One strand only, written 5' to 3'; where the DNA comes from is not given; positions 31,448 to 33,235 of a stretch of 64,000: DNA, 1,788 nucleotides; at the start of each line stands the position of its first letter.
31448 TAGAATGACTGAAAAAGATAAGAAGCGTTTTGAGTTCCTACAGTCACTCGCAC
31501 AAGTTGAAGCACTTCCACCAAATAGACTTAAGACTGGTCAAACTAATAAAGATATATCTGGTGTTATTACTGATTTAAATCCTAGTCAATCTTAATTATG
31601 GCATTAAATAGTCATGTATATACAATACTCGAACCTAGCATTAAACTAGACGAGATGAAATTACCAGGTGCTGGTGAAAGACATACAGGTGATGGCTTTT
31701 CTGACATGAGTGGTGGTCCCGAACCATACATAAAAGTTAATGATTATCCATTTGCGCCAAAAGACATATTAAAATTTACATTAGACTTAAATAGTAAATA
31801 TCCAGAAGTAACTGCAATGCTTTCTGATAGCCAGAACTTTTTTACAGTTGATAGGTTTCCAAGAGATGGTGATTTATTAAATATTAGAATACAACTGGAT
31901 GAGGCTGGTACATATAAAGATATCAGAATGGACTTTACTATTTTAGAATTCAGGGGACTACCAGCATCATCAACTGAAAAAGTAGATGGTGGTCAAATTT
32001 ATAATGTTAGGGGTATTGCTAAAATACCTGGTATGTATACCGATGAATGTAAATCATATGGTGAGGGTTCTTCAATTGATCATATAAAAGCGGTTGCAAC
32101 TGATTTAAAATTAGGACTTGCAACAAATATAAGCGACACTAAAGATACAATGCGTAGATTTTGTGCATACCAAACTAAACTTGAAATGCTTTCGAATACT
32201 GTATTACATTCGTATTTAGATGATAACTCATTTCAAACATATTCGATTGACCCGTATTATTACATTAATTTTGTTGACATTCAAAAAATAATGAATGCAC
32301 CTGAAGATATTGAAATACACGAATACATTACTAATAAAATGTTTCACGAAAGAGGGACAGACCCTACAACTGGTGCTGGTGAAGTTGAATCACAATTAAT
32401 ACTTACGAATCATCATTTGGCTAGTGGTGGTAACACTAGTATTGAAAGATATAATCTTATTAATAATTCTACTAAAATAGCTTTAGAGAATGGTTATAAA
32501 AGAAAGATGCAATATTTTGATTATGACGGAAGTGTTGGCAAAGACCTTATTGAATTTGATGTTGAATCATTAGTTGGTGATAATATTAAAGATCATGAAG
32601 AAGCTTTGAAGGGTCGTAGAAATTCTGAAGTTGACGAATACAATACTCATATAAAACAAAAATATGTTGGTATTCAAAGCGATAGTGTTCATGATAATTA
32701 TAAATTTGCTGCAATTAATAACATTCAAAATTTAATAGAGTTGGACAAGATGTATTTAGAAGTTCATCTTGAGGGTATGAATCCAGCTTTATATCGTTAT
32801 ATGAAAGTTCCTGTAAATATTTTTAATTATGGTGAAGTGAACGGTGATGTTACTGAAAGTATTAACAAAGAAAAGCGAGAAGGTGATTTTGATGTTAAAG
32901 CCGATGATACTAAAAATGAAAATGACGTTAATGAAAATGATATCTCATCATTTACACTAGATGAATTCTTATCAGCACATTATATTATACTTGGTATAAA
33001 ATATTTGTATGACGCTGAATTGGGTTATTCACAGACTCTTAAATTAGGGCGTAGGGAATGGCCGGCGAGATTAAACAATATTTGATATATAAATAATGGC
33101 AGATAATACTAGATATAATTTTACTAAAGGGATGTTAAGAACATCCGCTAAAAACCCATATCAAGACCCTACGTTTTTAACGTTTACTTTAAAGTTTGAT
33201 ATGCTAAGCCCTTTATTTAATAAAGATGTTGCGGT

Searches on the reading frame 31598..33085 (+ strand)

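Call 13: search_protein_families(library=phrogs, proteins=[window:31598-33085:+], max_evalue=0.001)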
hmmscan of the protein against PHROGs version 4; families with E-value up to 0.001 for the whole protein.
window:31598-33085:+ (495 aa): 1 family
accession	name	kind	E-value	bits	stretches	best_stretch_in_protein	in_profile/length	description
phrog_35886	-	unknown function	2.9e-20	73.4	1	40-483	34-437/446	-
